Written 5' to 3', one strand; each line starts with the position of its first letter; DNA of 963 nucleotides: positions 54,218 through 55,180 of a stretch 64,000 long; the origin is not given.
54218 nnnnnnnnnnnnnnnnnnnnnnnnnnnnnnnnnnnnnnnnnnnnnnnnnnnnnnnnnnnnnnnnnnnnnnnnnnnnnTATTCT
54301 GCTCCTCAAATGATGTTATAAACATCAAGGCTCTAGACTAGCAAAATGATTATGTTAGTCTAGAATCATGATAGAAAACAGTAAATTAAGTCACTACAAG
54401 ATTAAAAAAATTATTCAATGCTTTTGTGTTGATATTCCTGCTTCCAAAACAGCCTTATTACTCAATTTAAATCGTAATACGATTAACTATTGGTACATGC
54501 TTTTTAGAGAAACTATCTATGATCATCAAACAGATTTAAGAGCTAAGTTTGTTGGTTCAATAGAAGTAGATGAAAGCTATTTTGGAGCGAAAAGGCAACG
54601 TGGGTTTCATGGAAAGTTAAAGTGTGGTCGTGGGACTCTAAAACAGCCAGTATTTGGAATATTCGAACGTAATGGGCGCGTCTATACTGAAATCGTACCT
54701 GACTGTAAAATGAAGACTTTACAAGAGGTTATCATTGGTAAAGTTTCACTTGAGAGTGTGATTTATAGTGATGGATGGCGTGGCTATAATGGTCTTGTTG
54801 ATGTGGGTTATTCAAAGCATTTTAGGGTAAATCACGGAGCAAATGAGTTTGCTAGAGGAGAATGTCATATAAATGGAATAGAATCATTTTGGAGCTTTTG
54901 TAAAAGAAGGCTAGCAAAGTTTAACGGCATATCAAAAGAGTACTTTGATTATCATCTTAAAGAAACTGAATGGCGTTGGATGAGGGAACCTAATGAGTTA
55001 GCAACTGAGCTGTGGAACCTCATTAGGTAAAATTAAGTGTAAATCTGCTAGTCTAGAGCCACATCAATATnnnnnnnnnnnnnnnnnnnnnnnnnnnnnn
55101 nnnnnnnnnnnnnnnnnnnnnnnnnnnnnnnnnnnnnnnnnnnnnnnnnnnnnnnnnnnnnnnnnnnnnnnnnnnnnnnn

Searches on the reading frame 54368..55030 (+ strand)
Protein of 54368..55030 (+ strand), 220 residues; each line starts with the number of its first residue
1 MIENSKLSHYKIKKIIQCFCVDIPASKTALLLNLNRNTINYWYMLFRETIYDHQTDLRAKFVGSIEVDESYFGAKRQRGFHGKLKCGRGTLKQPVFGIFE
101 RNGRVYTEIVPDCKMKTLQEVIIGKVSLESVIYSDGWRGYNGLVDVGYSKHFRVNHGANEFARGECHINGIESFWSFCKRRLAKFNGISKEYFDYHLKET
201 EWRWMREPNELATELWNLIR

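Call 75: search_protein_families(library=pfam, proteins=[window:54368-55030:+], max_evalue=0.001)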
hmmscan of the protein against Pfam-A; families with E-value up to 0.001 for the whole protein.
window:54368-55030:+ (220 aa): 1 family
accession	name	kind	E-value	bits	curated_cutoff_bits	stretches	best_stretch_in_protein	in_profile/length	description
PF12762.13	DDE_Tnp_IS1595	-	1.1e-27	97.4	27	1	63-204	4-152/153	ISXO2-like transposase domain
